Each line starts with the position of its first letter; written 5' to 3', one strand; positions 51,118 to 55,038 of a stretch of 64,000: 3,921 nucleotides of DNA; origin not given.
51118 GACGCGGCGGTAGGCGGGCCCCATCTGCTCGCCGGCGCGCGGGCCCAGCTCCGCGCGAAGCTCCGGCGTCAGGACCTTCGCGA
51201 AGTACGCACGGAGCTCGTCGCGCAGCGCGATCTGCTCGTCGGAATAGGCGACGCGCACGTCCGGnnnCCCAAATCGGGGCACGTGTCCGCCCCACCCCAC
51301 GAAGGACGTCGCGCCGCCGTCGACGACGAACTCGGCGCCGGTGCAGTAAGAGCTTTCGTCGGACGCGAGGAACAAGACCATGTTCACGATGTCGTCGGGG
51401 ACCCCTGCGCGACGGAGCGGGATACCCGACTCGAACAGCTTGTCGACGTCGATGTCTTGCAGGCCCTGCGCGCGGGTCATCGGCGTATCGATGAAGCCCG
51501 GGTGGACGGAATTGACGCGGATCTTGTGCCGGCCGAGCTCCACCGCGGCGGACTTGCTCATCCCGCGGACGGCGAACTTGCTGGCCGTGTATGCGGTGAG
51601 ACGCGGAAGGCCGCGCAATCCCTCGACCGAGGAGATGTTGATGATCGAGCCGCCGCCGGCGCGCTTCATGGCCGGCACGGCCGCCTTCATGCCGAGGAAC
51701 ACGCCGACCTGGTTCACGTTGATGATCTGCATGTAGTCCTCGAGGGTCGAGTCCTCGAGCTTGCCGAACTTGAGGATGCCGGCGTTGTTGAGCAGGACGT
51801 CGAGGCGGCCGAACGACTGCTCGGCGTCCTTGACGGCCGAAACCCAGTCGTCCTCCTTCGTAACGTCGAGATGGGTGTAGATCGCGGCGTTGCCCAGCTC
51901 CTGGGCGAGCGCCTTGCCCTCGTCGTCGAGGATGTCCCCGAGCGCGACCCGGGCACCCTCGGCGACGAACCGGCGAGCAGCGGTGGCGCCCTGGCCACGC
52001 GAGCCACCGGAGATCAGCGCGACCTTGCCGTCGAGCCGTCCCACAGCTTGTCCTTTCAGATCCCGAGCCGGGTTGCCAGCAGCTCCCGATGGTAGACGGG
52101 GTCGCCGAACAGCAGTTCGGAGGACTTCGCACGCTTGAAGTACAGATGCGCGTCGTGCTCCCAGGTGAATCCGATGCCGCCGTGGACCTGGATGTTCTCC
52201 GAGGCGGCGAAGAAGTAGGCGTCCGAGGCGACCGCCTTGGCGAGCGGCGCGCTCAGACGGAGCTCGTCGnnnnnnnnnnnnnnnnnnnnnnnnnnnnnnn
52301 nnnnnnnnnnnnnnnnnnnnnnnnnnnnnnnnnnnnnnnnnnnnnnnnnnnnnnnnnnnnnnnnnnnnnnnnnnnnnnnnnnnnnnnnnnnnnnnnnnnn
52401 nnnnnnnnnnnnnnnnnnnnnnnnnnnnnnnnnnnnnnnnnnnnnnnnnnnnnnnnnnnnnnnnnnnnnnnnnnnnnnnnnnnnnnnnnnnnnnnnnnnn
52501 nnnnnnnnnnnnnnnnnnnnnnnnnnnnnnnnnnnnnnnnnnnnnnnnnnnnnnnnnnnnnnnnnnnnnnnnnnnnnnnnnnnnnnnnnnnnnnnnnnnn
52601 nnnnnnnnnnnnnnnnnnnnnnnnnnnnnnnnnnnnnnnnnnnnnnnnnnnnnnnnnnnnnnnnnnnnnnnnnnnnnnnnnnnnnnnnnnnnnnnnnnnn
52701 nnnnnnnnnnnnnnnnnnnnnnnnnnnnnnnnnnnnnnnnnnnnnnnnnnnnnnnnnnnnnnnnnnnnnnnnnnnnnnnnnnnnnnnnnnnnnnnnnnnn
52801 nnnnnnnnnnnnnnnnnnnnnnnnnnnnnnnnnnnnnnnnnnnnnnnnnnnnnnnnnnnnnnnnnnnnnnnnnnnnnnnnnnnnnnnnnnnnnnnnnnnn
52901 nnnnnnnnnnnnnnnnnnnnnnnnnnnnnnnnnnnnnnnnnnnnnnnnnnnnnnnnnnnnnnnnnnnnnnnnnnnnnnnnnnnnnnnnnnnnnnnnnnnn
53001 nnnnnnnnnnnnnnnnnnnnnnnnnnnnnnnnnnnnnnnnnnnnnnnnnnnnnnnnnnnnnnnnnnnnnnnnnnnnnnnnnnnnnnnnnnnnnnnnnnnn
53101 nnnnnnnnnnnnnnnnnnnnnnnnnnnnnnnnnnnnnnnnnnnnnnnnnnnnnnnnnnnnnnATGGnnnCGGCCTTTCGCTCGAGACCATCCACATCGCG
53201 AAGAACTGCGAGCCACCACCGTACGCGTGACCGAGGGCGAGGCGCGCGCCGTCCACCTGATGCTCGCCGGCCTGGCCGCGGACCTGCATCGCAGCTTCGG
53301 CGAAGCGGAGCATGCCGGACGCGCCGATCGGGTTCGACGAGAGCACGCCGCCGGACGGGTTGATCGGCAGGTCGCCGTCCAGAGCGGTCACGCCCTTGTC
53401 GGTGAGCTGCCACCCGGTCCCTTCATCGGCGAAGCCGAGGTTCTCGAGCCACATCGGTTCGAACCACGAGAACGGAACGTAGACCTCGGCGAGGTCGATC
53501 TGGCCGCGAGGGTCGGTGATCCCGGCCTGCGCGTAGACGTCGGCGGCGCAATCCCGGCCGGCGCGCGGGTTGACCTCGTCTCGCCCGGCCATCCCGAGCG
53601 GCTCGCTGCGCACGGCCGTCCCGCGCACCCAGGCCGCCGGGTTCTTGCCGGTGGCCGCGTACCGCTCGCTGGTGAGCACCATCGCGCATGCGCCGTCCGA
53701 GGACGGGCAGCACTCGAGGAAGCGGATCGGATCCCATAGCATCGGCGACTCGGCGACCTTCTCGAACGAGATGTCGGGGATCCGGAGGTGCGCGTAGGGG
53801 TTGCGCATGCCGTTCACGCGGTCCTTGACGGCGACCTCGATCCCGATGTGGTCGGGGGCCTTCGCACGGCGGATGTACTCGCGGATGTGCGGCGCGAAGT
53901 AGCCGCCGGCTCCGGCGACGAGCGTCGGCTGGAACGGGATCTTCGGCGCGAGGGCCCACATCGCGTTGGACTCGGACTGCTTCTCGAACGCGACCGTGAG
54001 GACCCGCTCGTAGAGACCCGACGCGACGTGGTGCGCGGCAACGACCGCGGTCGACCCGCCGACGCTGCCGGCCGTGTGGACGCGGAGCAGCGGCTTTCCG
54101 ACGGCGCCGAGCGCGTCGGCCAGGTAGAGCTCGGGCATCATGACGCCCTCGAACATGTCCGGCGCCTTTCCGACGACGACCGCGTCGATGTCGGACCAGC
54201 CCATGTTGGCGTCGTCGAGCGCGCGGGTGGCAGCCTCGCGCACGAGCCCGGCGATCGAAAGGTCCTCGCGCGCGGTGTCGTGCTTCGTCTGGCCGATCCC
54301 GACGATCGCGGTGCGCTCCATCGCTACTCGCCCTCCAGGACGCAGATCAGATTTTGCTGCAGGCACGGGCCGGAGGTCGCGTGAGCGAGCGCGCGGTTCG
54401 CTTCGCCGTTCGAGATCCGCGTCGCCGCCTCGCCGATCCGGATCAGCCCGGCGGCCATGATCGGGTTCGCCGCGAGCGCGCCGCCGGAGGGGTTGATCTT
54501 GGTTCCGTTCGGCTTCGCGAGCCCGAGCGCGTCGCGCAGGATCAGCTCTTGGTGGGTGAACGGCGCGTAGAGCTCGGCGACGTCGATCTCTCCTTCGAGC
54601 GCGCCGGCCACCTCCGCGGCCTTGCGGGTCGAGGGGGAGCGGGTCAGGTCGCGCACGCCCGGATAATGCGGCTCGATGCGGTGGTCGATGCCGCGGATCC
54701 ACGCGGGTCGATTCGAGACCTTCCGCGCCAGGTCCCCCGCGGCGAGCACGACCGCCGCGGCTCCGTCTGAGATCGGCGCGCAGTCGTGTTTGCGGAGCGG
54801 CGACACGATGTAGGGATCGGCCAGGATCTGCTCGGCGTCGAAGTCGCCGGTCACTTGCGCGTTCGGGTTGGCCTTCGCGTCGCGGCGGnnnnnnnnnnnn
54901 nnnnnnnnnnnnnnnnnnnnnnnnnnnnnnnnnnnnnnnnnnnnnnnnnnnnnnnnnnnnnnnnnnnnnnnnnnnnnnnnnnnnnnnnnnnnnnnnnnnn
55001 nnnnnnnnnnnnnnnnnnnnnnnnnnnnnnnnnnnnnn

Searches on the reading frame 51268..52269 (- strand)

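Call 8: search_protein_families(library=pfam, proteins=[window:51268-52269:-])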
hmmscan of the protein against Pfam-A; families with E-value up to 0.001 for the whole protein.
window:51268-52269:- (334 aa): 3 families
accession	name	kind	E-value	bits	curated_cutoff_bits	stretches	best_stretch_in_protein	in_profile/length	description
PF13561.12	adh_short_C2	-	3.2e-67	227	27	1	91-321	6-236/236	Enoyl-(Acyl carrier protein) reductase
PF00106.31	adh_short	-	3.8e-58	196.6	26.6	1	82-268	1-190/195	short chain dehydrogenase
PF08659.16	KR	-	1.6e-06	28.6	22.6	1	85-231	4-153/180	KR domain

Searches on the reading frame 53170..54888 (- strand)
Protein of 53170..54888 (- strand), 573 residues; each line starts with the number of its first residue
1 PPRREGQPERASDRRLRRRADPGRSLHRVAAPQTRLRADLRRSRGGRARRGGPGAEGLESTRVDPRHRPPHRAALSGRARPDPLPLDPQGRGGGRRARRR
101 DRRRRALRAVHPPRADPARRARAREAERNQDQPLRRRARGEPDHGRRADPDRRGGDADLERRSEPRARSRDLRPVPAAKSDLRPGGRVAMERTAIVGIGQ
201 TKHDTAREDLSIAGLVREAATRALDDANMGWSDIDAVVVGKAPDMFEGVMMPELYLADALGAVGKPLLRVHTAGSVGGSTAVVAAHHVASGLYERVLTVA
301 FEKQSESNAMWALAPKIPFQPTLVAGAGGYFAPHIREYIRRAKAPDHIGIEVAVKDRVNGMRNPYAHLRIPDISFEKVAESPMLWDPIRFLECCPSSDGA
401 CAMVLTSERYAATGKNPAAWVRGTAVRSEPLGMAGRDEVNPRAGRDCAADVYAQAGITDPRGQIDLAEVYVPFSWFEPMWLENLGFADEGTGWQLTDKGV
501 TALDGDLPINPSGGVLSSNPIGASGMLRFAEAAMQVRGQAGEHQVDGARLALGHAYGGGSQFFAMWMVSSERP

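Call 8: search_protein_families(library=pfam, proteins=[window:53170-54888:-])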
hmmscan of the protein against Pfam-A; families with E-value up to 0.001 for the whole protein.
window:53170-54888:- (573 aa): 2 families
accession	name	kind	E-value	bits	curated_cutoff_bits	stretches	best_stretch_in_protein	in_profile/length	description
PF22691.2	Thiolase_C_1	-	2.5e-32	112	28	1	437-559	13-133/144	Thiolase C-terminal domain-like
PF00108.29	Thiolase_N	-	9.3e-07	28.9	26.4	1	195-309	3-120/260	Thiolase, N-terminal domain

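Call 46: search_protein_families(library=ncbifam, proteins=[window:53170-54888:-], max_evalue=1e-10)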
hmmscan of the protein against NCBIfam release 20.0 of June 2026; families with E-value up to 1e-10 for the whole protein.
window:53170-54888:- (573 aa): 17 families
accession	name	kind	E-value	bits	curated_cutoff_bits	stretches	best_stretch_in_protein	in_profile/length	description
NF006180.0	PRK08313.1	subfamily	1.5e-207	689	514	1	189-573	2-387/389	thiolase domain-containing protein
NF004721.0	PRK06065.1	equivalog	5.9e-64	216.3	455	1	191-547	10-369/393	thiolase domain-containing protein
NF004720.0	PRK06064.1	subfamily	7.1e-61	206.1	420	1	190-565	1-382/389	thiolase domain-containing protein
NF004810.0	PRK06157.1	equivalog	7e-58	196.7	403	1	190-559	6-384/400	acetyl-CoA acetyltransferase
NF006102.0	PRK08256.1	subfamily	3e-47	161.6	436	1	191-560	3-383/394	lipid-transfer protein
NF005704.0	PRK07516.1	subfamily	3.8e-47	161.1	412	1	191-558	2-375/389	thiolase domain-containing protein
NF004982.0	PRK06365.1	equivalog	7.8e-46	157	695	2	194-434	19-263/430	thiolase domain-containing protein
NF009228.0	PRK12578.1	subfamily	1.6e-44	152.2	485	1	191-568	3-384/387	thiolase domain-containing protein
NF053570.1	AcCoTHIOL_METTL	equivalog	2.1e-44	152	600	1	190-572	1-385/385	acetyl-CoA acetyltransferase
NF004811.0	PRK06158.1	subfamily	2.6e-42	145.2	421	1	191-558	8-368/384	acetyl-CoA acetyltransferase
NF004722.0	PRK06066.1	equivalog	5.1e-40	137.6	516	1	189-556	2-370/385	thiolase domain-containing protein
NF004715.0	PRK06059.1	equivalog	6.7e-40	137.3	424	1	191-557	4-387/399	lipid-transfer protein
NF005892.0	PRK07855.1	subfamily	4.7e-37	127.8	469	1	190-550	5-371/390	lipid-transfer protein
NF053628.1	BnzsclthlBbsBGT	equivalog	6.4e-35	120.7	750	1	194-560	8-372/389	benzoylsuccinyl-CoA thiolase subunit BbsB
NF006010.0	PRK08142.1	subfamily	2e-31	109.2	462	1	194-558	8-372/388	thiolase domain-containing protein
NF005924.0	PRK07937.1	subfamily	3.8e-21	75.9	419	1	190-541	2-329/353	lipid-transfer protein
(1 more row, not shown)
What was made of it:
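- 45227..56339 (-): Eleven further tightly packed genes: two DUF35/OB proteins, ltp4-like and ltp3-like thiolase-fold proteins, four acyl-CoA dehydrogenases, an SDR, a ChsH2-like MaoC-DUF35 hydratase and an Ltp2-like aldolase. PRK07937 and PRK08313 lipid-transfer/thiolase families score above cutoff (call 46).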
